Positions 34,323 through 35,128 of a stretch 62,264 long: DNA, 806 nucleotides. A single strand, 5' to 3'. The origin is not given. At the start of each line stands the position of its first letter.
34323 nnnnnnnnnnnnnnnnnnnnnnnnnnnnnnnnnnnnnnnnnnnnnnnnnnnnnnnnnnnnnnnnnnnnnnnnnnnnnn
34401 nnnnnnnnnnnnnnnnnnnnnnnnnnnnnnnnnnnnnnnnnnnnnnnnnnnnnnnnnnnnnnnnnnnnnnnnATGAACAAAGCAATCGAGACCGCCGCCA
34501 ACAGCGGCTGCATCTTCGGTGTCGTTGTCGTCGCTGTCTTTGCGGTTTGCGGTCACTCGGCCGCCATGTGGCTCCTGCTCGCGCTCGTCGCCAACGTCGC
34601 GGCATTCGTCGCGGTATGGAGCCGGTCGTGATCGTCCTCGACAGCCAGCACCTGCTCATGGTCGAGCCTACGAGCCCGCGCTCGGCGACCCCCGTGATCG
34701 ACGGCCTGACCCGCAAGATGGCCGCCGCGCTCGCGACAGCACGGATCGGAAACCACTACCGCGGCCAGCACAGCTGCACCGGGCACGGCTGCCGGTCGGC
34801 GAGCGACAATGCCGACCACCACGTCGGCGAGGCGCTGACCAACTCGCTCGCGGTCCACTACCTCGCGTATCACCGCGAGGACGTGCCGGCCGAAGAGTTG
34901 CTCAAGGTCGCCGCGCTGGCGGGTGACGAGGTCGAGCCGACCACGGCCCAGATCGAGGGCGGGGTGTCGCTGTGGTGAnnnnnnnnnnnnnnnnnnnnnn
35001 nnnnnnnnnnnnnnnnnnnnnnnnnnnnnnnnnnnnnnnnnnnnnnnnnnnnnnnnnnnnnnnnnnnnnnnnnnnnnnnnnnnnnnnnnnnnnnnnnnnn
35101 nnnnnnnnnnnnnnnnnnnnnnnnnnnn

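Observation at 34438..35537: Opposite-strand 4-gene cassette wedged between the scaffold and major capsid genes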

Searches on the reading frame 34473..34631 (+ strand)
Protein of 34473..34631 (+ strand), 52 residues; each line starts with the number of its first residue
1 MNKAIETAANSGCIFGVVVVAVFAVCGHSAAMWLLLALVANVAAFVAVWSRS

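Call 7: search_protein_families(library=pfam, proteins=[window:34473-34631:+], max_evalue=0.1)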
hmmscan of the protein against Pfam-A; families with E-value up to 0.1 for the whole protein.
window:34473-34631:+ (52 aa): 0 families

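Call 8: search_protein_families(library=phrogs, proteins=[window:34473-34631:+], max_evalue=0.1)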
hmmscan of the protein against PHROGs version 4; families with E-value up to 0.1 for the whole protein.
window:34473-34631:+ (52 aa): 0 families

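Call 30: search_protein_families(library=padloc, proteins=[window:34473-34631:+], max_evalue=0.01)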
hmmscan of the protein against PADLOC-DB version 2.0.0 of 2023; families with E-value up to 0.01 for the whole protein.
window:34473-34631:+ (52 aa): 0 families

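Call 99: find_related_loci(query=window:34473-34631:+, collection=viral_contigs, flank=3000)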
Query window:34473-34631:+ (52 aa) in viral_contigs; peptide patterns used: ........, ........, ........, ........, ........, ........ (x = any residue, [..] = any of these).
148 stretches matched a pattern, but none encodes a relative of the query by tblastn (E <= 1e-3).
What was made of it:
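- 34473..34631 (+): o1: a 52-aa protein with two predicted transmembrane segments. No homologue in IMG/VR (call 99).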

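Call 105: search_protein_families(library=ncbifam, proteins=[window:34473-34631:+], max_evalue=0.01)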
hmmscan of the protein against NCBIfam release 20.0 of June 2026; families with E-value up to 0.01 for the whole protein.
window:34473-34631:+ (52 aa): 0 families

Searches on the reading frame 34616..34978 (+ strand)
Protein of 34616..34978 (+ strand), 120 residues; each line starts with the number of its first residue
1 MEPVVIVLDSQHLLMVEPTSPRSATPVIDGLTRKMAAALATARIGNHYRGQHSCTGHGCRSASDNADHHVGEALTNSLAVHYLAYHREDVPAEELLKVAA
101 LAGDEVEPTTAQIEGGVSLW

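Call 7: search_protein_families(library=pfam, proteins=[window:34616-34978:+], max_evalue=0.1)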
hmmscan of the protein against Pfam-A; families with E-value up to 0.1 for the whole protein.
window:34616-34978:+ (120 aa): 2 families
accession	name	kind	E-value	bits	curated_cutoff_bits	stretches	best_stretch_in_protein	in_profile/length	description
PF20388.3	DUF6683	-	0.021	14.9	23.6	1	64-102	135-172/253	Family of unknown function (DUF6683)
PF08962.16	Rv2632c-like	-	0.03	14.7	25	1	39-86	17-64/82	Rv2632c-like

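Call 8: search_protein_families(library=phrogs, proteins=[window:34616-34978:+], max_evalue=0.1)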
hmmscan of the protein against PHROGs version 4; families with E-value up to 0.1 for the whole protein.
window:34616-34978:+ (120 aa): 1 family
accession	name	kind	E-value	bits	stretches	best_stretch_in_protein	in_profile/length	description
phrog_20979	-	unknown function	0.094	13.6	0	89-105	15-31/51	-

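Call 30: search_protein_families(library=padloc, proteins=[window:34616-34978:+], max_evalue=0.01)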
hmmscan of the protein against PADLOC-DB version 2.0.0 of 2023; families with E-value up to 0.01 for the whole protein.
window:34616-34978:+ (120 aa): 0 families

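Call 43: find_homologous_proteins(query=A4, max_evalue=0.001)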
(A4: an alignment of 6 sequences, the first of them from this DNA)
Query A4 (6 sequences) (120 aa, profile of the alignment): 498 proteins with E <= 0.001 among 8000 candidates; the best 120 are listed.
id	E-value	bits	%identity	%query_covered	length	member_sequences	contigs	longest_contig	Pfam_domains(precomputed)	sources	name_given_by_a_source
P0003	4.9e-51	190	47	89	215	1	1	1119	-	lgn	-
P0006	1.5e-49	185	46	90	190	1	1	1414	-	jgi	jgi:hypothetical protein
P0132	9.8e-49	182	45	89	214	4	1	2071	-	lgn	-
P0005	9.0e-48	179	45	90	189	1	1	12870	-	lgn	-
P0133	1.9e-47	178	99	97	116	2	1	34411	-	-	-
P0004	3.1e-47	177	49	83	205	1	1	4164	-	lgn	-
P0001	2.0e-46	175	55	96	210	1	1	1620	-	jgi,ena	-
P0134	2.9e-43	165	51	88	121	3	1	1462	-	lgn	-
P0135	8.4e-43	163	50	88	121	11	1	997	-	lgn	-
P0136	1.2e-42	163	54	74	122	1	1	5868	-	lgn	-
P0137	1.4e-42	162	52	87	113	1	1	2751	-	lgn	-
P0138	2.4e-42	162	52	89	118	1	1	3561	-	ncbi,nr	ncbi:MAG: hypothetical protein NUV56_01055 [Candidatus Uhrbacteria bacterium]|nr:hypothetical protei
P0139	2.6e-42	161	54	89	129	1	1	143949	-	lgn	-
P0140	6.3e-42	160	49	89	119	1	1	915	-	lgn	-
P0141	6.3e-42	160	53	89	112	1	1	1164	-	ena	-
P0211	1.1e-37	147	46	95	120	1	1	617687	-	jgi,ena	jgi:hypothetical protein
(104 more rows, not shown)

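Call 46: find_encoding_contigs(protein=P0133, flank=10000, max_places=5)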
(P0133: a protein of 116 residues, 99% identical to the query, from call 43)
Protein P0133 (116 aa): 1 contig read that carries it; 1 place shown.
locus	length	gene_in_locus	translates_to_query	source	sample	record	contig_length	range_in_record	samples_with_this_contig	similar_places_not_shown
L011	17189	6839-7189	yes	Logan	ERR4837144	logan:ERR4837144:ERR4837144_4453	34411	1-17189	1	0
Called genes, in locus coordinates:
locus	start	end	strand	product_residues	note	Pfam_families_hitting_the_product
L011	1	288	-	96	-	?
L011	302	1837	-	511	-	-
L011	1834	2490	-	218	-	-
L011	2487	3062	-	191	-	-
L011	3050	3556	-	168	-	-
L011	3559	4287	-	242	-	-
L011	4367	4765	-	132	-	-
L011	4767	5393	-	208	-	-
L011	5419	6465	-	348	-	PF17236:SU10_MCP (weak)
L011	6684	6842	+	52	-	-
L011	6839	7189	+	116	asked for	-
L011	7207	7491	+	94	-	-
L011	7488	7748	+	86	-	-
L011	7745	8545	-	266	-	-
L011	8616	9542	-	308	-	-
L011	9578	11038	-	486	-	PF04233:Phage_Mu_F (weak)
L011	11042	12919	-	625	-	-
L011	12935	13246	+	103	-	-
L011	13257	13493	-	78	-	-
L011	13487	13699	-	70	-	-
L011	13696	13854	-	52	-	-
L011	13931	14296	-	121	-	-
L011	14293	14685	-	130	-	-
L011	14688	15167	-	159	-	-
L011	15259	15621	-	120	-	-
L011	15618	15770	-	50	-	-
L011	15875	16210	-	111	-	-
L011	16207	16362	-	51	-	-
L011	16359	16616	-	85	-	-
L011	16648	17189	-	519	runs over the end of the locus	PF17289:Terminase_6C (faint)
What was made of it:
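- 34473..34631 (+): Called by an independent gene caller on the identical contig L011 (call 46).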

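Call 57: predict_structure(alignment_id=A6)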
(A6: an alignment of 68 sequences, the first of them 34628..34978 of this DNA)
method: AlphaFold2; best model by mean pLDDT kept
length: 116 residues; sequences in the alignment: 68
mean_pLDDT: 93.1   pTM: 0.87
mean pLDDT of the five models: 93.1, 92.9, 92.6, 91.3, 91.3
residues with pLDDT >= 90: 96; 70-90: 16; 50-70: 2; < 50: 2
segments of 3 or more residues with pLDDT < 50: none
pLDDT, mean of each block of 10 residues (from residue 1): 92 94 98 97 89 89 96 97 97 96 96 64
secondary structure, 60 per line:
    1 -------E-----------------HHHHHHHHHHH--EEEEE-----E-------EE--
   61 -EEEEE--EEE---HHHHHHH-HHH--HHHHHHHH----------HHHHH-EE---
elements in order: H26-36 E39-43 E62-66 E69-71 H75-81 H88-95 H106-110

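Call 60: find_encoding_contigs(protein=P0211, flank=6000, max_places=3)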
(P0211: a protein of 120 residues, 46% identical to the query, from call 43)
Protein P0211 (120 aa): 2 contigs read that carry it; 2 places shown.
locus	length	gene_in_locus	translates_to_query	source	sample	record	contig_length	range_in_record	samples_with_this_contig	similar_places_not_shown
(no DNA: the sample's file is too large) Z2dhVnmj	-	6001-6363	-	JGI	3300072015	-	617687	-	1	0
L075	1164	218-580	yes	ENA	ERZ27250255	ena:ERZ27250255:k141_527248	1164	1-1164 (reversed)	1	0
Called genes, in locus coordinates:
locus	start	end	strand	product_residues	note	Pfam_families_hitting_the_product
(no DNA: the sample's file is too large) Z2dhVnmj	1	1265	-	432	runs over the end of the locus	PF00437:T2SSE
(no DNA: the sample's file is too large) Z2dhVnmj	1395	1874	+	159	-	PF07963:N_methyl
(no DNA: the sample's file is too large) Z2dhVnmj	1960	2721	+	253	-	PF01509:TruB_N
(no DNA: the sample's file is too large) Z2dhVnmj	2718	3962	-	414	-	PF03979:Sigma70_r1_1 (faint), PF00140:Sigma70_r1_2, PF04542:Sigma70_r2, PF04539:Sigma70_r3, PF04545:Sigma70_r4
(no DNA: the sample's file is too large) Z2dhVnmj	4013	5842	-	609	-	PF01807:Zn_ribbon_DnaG, PF08275:DNAG_N, PF01751:Toprim, PF13155:Toprim_2, PF13662:Toprim_4, PF10410:DnaB_bind (weak)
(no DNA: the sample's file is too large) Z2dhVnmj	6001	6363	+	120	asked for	-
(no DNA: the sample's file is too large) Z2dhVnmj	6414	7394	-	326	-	PF01699:Na_Ca_ex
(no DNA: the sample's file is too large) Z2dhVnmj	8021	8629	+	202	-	PF00485:PRK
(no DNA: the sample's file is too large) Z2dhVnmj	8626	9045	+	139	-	-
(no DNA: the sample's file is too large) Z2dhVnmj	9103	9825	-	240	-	PF13462:Thioredoxin_4, PF01323:DSBA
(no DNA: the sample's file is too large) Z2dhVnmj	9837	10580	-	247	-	PF01790:LGT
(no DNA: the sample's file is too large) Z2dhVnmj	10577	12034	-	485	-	PF01425:Amidase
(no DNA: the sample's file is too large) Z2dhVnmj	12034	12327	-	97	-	PF02686:GatC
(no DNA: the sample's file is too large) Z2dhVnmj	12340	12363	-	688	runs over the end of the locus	PF22745:Nlig-Ia, PF01653:DNA_ligase_aden, PF03120:OB_DNA_ligase, PF03119:DNA_ligase_ZBD (weak), PF14520:HHH_5 (weak), PF12826:HHH_2, PF00533:BRCT, PF12738:PTCB-BRCT (weak)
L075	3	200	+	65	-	?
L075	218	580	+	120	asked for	-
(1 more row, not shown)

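Call 62: fold_search(model_id=the predicted structure, library=pdb)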
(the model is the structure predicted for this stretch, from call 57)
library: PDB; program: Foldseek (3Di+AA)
matches with E <= 10: 35; with E <= 0.001: 0
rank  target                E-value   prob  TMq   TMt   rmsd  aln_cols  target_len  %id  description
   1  6qh4_C                7.3e-01  0.06  0.17  0.15  11.6        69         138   10  Crystal structure of human Methylmalonyl-CoA epimerase (MCEE) p.Arg143Cys variant (released 2019-02-27)
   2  6qh4_A                1.1e+00  0.06  0.17  0.15   9.9        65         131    9  Crystal structure of human Methylmalonyl-CoA epimerase (MCEE) p.Arg143Cys variant (released 2019-02-27)
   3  6ywe_5                1.3e+00  0.04  0.20  0.10  20.1       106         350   17  The structure of the mitoribosome from Neurospora crassa in the P/E tRNA bound state (released 2020-11-11)
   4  3ey8_A                1.5e+00  0.10  0.21  0.20   7.6        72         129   12  Structure from the mobile metagenome of V. Pseudocholerae. VPC_CASS1 (released 2009-01-13)
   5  6qh4_D                1.8e+00  0.04  0.17  0.15  10.3        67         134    9  Crystal structure of human Methylmalonyl-CoA epimerase (MCEE) p.Arg143Cys variant (released 2019-02-27)
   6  3rmu_A                1.9e+00  0.04  0.17  0.15   9.2        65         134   12  Crystal structure of human Methylmalonyl-CoA epimerase, MCEE (released 2011-05-11)
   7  3ey8_B                2.8e+00  0.07  0.22  0.20   7.7        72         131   12  Structure from the mobile metagenome of V. Pseudocholerae. VPC_CASS1 (released 2009-01-13)
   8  3huh_B                3.2e+00  0.05  0.18  0.17   7.6        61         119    5  The structure of biphenyl-2,3-diol 1,2-dioxygenase iii-related protein from salmonella typhimurium (released 2009-06-23)
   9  3ey7_A                3.4e+00  0.06  0.21  0.19   7.6        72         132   12  Structure from the mobile metagenome of V. Cholerae. Integron cassette protein VCH_CASS1 (released 2009-01-13)
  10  6qh4_B                3.4e+00  0.06  0.17  0.15   6.0        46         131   11  Crystal structure of human Methylmalonyl-CoA epimerase (MCEE) p.Arg143Cys variant (released 2019-02-27)
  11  2p25                  3.8e+00  0.06  0.23  0.22   7.6        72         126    8  The crystal structure of the glyoxalase family protein from Enterococcus faecalis (released 2007-04-03)
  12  1puc                  4.1e+00  0.02  0.24  0.26  10.0       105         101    8  P13SUC1 IN A STRAND-EXCHANGED DIMER (released 1996-04-03)
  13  3huh_A                4.6e+00  0.06  0.22  0.21   7.2        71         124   11  The structure of biphenyl-2,3-diol 1,2-dioxygenase iii-related protein from salmonella typhimurium (released 2009-06-23)
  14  3e5d                  4.6e+00  0.03  0.18  0.16   6.8        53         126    9  Crystal structure of a putative glyoxalase i (lmof2365_0426) from listeria monocytogenes str. 4b f2365 at 2.70 A resolut (released 2008-08-26)
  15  3hnq_A                4.9e+00  0.05  0.22  0.21   7.6        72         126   12  Crystal Structure of Virulence protein STM3117 from Salmonella typhimurium. Northeast Structural Genomics Consortium t (released 2009-06-30)
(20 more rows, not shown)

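Call 84: search_dna_similar(query=window:34628-34978:+, collection=phages, mode=protein, max_evalue=0.001, max_rows=25)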
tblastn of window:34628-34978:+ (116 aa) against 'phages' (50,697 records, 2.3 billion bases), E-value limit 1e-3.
No match.

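Call 87: find_related_loci(query=A6, collection=viral_contigs, flank=5000)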
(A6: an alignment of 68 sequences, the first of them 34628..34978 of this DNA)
Query A6 (116 aa) in viral_contigs; peptide patterns used: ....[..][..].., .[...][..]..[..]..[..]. (x = any residue, [..] = any of these).
22 stretches matched a pattern; 12 encode a relative of the query (tblastn E <= 1e-3); 12 distinct loci.
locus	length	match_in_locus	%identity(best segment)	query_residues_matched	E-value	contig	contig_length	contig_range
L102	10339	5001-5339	50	1-109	6e-30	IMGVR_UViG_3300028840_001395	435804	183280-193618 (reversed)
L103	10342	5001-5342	49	6-111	4e-25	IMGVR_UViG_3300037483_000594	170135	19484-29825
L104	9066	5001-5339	41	3-110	2e-21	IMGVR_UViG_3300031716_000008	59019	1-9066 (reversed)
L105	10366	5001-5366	37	2-110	1e-19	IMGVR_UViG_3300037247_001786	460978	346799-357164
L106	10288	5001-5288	42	9-111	4e-19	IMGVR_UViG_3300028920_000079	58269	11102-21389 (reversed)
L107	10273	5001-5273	44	4-97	1e-18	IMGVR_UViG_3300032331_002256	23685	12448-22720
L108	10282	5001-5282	44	1-97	1e-18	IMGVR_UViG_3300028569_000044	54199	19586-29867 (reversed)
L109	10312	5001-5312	45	9-109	1e-20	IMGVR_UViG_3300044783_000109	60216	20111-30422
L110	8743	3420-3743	41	5-110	4e-15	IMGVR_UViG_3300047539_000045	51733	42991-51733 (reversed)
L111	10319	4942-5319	33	1-97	7e-14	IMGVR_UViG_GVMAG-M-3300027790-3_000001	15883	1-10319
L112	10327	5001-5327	28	5-97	3e-7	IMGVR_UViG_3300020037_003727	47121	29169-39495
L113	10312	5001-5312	26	5-97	1e-5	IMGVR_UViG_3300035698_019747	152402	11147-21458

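Call 104: search_solved_structures(query=A6, max_evalue=1)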
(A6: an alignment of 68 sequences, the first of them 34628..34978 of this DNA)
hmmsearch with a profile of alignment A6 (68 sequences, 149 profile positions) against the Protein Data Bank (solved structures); distinct sequences matched with E-value up to 1: 0.

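Call 105: search_protein_families(library=ncbifam, proteins=[window:34628-34978:+], max_evalue=0.01)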
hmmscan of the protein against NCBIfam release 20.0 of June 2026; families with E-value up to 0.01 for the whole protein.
window:34628-34978:+ (116 aa): 0 families

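Call 110: fold_search(model_id=the predicted structure, library=viral)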
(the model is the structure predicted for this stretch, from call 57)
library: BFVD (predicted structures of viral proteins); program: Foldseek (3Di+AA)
matches with E <= 10: 34; with E <= 0.001: 0
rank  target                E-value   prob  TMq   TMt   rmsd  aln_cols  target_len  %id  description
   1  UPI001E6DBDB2         1.4e-02  0.98  0.48  0.50   8.1       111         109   17  (no name look-up for this kind of identifier)
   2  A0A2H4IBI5            5.8e-02  0.93  0.49  0.34   4.3        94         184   14  Uncharacterized protein [Erwinia phage vB_EamM_Y3]
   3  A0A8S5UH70            1.0e-01  0.91  0.46  0.27   3.4        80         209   15  Uncharacterized protein [Myoviridae sp. ctshb19]
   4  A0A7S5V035            1.4e-01  0.93  0.37  0.16   2.2        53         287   23  (no name in the UniProt tables at hand)
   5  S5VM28                3.2e-01  0.38  0.34  0.15   7.9        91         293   14  Uncharacterized protein [Pseudomonas phage PaBG]
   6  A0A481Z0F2            3.4e-01  0.47  0.41  0.32   5.1        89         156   15  Uncharacterized protein [Marseillevirus LCMAC202]
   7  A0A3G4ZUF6            6.4e-01  0.23  0.37  0.27   8.7        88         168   19  Uncharacterized protein [Edafosvirus sp.]
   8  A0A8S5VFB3            8.7e-01  0.23  0.36  0.41   4.6        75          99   17  Uncharacterized protein [Siphoviridae sp. ct1da40]
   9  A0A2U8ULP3            1.8e+00  0.08  0.20  0.26   5.4        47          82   13  (no name in the UniProt tables at hand)
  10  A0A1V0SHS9            2.6e+00  0.04  0.21  0.20  13.8        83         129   10  Uncharacterized protein [Klosneuvirus KNV1]
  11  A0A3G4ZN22            4.0e+00  0.03  0.16  0.12   5.4        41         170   12  Uncharacterized protein [Terrestrivirus sp.]
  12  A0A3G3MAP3            4.0e+00  0.02  0.13  0.14   8.5        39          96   10  Uncharacterized protein [Gordonia phage Octobien14]
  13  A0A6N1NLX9            4.8e+00  0.02  0.23  0.18  19.4       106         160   10  Uncharacterized protein [Tupanvirus soda lake]
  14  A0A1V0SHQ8            5.1e+00  0.05  0.21  0.21   5.7        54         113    9  Uncharacterized protein [Klosneuvirus KNV1]
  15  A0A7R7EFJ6            5.1e+00  0.05  0.33  0.25   9.0        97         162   10  (no name in the UniProt tables at hand)
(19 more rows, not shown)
